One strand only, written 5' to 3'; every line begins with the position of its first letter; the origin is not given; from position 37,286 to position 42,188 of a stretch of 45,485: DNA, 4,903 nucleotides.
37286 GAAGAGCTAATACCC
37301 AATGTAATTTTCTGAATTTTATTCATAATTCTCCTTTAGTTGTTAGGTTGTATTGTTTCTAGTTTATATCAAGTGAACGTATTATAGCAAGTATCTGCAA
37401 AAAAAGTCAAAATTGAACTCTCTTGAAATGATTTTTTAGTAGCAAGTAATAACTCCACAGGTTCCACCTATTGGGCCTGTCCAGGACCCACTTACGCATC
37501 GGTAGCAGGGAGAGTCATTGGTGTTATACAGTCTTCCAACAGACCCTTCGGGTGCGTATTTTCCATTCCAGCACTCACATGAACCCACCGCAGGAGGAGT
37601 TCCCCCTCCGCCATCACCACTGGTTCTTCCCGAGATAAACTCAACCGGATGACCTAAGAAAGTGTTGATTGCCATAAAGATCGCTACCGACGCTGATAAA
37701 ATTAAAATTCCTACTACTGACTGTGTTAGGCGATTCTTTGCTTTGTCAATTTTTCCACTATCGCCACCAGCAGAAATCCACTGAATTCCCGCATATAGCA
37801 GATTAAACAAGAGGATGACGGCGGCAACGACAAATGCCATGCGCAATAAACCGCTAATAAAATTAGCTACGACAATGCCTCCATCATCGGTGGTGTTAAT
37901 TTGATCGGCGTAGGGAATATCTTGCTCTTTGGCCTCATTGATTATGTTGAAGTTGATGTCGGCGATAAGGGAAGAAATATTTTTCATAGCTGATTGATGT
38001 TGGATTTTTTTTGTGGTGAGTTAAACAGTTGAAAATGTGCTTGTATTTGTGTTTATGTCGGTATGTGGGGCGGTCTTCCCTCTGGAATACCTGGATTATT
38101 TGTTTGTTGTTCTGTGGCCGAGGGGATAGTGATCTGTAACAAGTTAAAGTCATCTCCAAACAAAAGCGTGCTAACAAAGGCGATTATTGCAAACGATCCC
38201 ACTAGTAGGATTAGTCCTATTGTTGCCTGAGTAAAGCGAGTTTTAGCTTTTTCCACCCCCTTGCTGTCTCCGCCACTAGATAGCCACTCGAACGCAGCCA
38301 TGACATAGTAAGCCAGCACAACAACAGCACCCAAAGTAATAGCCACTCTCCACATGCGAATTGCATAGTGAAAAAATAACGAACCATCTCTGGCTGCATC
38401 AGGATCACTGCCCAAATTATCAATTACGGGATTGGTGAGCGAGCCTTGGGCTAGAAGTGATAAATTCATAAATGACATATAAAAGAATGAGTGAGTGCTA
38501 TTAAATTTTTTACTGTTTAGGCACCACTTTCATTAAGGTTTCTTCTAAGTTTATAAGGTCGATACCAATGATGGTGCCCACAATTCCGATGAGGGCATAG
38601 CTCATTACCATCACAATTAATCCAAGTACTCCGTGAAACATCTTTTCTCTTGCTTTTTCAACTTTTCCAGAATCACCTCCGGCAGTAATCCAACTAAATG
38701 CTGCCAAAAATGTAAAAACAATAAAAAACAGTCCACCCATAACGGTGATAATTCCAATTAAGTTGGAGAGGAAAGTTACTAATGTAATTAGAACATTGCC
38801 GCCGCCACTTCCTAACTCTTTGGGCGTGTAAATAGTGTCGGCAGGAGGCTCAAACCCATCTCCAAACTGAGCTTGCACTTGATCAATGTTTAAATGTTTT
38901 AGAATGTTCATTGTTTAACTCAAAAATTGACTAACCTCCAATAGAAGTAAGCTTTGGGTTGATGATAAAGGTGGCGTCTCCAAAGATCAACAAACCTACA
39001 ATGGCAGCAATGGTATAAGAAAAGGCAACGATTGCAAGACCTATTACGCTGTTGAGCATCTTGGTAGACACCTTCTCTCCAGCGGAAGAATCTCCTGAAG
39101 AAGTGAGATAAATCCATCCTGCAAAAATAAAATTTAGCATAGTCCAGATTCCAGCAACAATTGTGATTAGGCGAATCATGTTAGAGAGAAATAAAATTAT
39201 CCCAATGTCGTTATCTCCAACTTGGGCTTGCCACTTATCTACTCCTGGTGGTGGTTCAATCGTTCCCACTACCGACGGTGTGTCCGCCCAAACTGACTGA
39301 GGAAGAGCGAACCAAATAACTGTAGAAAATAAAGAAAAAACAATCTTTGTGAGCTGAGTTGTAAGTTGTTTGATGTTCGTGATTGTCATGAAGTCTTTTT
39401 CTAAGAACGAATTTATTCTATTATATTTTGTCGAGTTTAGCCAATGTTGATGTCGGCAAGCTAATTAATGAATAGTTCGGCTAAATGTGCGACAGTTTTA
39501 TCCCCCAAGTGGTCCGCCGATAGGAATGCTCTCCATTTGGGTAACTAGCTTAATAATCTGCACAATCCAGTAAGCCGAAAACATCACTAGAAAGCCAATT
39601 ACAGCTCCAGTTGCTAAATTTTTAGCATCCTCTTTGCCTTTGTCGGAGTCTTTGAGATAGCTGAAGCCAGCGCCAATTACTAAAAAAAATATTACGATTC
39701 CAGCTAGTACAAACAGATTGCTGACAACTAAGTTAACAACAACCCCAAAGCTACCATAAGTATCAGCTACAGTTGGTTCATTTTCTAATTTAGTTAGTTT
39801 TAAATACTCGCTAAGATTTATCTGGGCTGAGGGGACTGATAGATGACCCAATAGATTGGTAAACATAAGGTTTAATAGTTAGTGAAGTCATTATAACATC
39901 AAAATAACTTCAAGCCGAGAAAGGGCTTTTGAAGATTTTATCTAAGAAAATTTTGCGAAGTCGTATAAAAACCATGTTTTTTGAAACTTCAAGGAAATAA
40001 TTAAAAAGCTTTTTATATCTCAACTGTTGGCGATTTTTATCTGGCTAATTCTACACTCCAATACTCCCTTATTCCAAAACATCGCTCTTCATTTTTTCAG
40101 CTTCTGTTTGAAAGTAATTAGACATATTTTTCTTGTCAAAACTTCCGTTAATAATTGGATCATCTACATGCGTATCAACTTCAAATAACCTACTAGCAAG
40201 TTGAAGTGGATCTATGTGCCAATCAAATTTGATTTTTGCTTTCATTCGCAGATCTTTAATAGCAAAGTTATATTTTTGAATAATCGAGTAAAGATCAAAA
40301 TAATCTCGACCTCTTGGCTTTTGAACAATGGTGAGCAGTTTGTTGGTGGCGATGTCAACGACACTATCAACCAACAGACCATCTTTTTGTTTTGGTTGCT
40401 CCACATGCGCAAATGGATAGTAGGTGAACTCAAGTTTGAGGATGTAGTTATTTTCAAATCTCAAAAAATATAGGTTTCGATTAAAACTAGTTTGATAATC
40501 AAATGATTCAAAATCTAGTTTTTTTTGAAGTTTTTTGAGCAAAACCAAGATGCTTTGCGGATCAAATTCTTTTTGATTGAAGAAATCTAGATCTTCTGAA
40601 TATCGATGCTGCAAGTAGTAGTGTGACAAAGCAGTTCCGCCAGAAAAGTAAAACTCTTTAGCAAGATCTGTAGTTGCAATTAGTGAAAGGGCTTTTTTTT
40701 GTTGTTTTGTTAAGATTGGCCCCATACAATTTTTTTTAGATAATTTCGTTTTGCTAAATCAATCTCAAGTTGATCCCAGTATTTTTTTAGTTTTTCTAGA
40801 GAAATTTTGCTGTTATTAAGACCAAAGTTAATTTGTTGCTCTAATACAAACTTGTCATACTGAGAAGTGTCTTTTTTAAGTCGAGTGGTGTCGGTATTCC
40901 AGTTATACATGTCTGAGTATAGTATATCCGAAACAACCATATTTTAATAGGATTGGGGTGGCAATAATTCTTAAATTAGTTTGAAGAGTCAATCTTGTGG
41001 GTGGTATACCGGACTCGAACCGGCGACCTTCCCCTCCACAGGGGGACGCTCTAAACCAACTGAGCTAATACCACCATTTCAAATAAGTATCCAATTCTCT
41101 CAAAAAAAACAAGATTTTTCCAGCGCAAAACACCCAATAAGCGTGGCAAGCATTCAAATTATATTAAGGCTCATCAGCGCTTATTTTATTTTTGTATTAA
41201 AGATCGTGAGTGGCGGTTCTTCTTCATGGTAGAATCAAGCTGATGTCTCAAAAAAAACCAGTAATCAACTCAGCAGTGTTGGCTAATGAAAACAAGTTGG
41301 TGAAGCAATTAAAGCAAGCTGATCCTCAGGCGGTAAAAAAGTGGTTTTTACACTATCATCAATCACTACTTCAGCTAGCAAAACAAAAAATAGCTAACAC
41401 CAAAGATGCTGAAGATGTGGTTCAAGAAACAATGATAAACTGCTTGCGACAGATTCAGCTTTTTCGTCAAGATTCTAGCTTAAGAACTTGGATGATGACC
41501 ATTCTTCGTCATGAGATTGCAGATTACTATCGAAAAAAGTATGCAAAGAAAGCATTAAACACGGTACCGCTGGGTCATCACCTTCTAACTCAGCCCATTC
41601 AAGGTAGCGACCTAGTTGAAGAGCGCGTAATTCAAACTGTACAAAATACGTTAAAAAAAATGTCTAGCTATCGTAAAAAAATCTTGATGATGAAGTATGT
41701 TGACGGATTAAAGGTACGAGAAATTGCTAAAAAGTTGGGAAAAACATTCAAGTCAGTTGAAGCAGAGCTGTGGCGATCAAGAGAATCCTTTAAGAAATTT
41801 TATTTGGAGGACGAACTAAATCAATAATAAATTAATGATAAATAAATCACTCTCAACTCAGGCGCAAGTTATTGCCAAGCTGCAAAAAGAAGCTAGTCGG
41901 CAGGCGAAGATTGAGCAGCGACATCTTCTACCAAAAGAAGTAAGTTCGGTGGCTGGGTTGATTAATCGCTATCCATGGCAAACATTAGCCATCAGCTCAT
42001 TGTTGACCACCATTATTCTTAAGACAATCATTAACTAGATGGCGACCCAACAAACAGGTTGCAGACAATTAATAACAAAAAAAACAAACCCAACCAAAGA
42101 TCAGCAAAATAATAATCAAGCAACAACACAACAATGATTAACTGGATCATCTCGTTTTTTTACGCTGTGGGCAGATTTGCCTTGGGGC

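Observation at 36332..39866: Seven tandem, highly diverged VirB2/TrbC-like pilin paralogs, 20 kb away from the T4SS core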

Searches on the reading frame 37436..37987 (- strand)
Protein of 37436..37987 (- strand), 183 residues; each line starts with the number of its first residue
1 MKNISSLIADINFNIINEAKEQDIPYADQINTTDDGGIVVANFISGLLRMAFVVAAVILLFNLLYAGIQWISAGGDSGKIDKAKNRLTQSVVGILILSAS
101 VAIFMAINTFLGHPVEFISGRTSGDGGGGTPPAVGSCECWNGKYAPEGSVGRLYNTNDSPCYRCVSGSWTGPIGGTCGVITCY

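Call 3: search_protein_families(library=pfam, proteins=[window:37436-37987:-], max_evalue=1)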
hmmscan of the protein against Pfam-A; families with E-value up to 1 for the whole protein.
window:37436-37987:- (183 aa): 1 family
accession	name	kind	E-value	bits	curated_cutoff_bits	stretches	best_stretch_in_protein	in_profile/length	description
PF18895.5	T4SS_pilin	-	0.00016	22.1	26.6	1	42-99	7-63/71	Type IV secretion system pilin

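Call 54: search_protein_families(library=ncbifam, proteins=[window:37436-37987:-], max_evalue=0.01)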
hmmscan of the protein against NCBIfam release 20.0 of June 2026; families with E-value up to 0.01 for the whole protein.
window:37436-37987:- (183 aa): 1 family
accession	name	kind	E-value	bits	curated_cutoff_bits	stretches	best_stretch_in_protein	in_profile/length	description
NF045849.1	ICE_MMCAP2_0565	equivalog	0.0032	17.1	40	1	40-108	9-77/80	Mbov_0395 family pilin-like conjugal transfer protein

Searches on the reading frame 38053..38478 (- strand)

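Call 3: search_protein_families(library=pfam, proteins=[window:38053-38478:-], max_evalue=1)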
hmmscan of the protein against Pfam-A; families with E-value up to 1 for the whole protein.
window:38053-38478:- (141 aa): 5 families
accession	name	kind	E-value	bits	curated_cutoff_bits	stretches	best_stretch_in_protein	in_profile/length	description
PF18895.5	T4SS_pilin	-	0.0017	18.9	26.6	1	40-97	9-65/71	Type IV secretion system pilin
PF00499.25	Oxidored_q3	-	0.0026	18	33.2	1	44-117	41-99/146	NADH-ubiquinone/plastoquinone oxidoreductase chain 6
PF19297.4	QcrA_N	-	0.053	13.3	27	1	40-106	56-122/222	QcrA subunit N-terminal region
PF00487.30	FA_desaturase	-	0.063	13.5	29.7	1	23-108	76-162/253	Fatty acid desaturase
PF12911.12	OppC_N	-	0.13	12.6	23.9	0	49-67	18-37/53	N-terminal TM domain of oligopeptide transport permease C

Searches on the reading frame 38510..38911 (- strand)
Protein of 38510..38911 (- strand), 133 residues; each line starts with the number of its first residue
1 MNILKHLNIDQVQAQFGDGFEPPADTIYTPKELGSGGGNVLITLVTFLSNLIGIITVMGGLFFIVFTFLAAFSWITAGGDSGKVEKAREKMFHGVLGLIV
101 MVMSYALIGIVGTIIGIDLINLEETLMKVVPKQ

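Call 3: search_protein_families(library=pfam, proteins=[window:38510-38911:-], max_evalue=1)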
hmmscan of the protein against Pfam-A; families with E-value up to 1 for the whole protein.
window:38510-38911:- (133 aa): 1 family
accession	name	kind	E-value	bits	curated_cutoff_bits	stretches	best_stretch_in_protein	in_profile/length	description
PF18895.5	T4SS_pilin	-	3.2e-06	27.6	26.6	1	43-109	4-69/71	Type IV secretion system pilin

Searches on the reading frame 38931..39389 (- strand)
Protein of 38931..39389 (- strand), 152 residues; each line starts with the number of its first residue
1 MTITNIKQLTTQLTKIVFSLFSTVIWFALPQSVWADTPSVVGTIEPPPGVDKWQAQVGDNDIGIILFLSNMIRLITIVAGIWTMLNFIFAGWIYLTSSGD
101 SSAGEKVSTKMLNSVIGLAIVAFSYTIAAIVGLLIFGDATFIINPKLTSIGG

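Call 3: search_protein_families(library=pfam, proteins=[window:38931-39389:-], max_evalue=1)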
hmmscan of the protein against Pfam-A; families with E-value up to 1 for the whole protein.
window:38931-39389:- (152 aa): 4 families
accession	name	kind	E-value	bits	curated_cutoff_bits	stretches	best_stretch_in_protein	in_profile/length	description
PF18895.5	T4SS_pilin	-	0.0011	19.5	26.6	1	68-129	9-69/71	Type IV secretion system pilin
PF14813.11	NADH_B2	-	0.071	13.3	25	1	11-53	16-57/69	NADH dehydrogenase 1 beta subcomplex subunit 2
PF19297.4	QcrA_N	-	0.071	12.9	27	1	73-130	60-117/222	QcrA subunit N-terminal region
PF15062.11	ARL6IP6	-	0.28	11.8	27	1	100-128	16-44/86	Haemopoietic lineage transmembrane helix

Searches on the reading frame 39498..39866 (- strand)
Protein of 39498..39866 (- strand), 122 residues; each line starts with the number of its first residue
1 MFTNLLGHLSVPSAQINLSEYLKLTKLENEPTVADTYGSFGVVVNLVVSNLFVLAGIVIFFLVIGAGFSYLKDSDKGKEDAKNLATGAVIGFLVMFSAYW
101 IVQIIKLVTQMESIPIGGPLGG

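Call 3: search_protein_families(library=pfam, proteins=[window:39498-39866:-], max_evalue=1)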
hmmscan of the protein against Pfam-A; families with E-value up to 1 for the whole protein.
window:39498-39866:- (122 aa): 7 families
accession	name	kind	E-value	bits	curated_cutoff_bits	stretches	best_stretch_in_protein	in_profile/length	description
PF18895.5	T4SS_pilin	-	0.0021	18.5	26.6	1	51-105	16-71/71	Type IV secretion system pilin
PF02322.20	Cyt_bd_oxida_II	-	0.0028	17.5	35.6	1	45-104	151-210/302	Cytochrome bd terminal oxidase subunit II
PF19554.4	DUF6077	-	0.0054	16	27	1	50-110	5-61/354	Family of unknown function (DUF6077)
PF11190.13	DUF2976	-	0.0059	16.9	28.2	1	30-103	6-82/87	Protein of unknown function (DUF2976)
PF04515.18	Choline_transpo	-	0.027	14.1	26.9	1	43-106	247-307/326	Plasma-membrane choline transporter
PF05987.18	DUF898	-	0.031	13.8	28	1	46-109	184-254/336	Bacterial protein of unknown function (DUF898)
PF05296.19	TAS2R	-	0.11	12.1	22.2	1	25-110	161-257/303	Taste receptor protein (TAS2R)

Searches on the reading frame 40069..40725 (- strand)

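Call 8: search_protein_families(library=pfam, proteins=[window:40069-40725:-], max_evalue=0.001)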
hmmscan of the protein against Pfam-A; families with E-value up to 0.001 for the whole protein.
window:40069-40725:- (218 aa): 1 family
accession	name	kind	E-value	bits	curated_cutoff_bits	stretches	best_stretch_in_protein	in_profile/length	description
PF08843.17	AbiEii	-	1.4e-18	68.1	22.5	1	16-180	6-201/238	Nucleotidyl transferase AbiEii toxin, Type IV TA system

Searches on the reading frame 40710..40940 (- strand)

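Call 54: search_protein_families(library=ncbifam, proteins=[window:40710-40940:-], max_evalue=0.01)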
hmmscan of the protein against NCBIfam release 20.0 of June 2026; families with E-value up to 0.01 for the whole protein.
window:40710-40940:- (76 aa): 1 family
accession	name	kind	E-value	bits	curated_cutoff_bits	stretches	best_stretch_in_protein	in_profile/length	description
NF041809.1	Avs1a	equivalog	0.00085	18.2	420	1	4-70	138-202/387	AVAST type 1 anti-phage system MBL fold metallo-hydrolase Avs1a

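Call 84: search_protein_families(library=pfam, proteins=[window:40710-40940:-], max_evalue=0.01)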
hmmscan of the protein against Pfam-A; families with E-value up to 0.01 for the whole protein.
window:40710-40940:- (76 aa): 0 families

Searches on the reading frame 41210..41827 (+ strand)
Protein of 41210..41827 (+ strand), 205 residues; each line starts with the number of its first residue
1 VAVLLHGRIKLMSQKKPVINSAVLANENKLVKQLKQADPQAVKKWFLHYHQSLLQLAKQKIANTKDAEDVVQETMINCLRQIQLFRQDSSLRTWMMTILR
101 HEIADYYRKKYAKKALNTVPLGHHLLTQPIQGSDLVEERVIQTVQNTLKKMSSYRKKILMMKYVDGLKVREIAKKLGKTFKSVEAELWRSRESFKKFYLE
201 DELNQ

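Call 8: search_protein_families(library=pfam, proteins=[window:41210-41827:+], max_evalue=0.001)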
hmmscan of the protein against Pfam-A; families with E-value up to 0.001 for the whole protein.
window:41210-41827:+ (205 aa): 4 families
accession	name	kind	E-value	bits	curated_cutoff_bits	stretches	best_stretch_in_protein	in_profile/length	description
PF04542.20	Sigma70_r2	-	1.9e-14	53.6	24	1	46-110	2-68/71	Sigma-70 region 2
PF08281.18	Sigma70_r4_2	-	1.5e-08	34.6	25.7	1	143-192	3-52/54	Sigma-70, region 4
PF07638.17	Sigma70_ECF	-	7.9e-06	26.3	21.1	1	29-193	6-178/185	ECF sigma factor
PF06530.18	Phage_antitermQ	-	3.3e-05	24.3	26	0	140-192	52-104/118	Phage antitermination protein Q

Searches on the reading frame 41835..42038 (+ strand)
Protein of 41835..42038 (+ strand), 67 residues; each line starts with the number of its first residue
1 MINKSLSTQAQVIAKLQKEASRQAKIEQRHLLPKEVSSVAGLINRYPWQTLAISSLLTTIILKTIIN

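Call 84: search_protein_families(library=pfam, proteins=[window:41835-42038:+], max_evalue=0.01)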
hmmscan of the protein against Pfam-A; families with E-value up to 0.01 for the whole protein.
window:41835-42038:+ (67 aa): 1 family
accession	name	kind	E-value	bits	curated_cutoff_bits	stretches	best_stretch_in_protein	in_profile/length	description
PF09420.15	Nop16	-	0.0023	18.5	25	1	7-46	140-179/210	Ribosome biogenesis protein Nop16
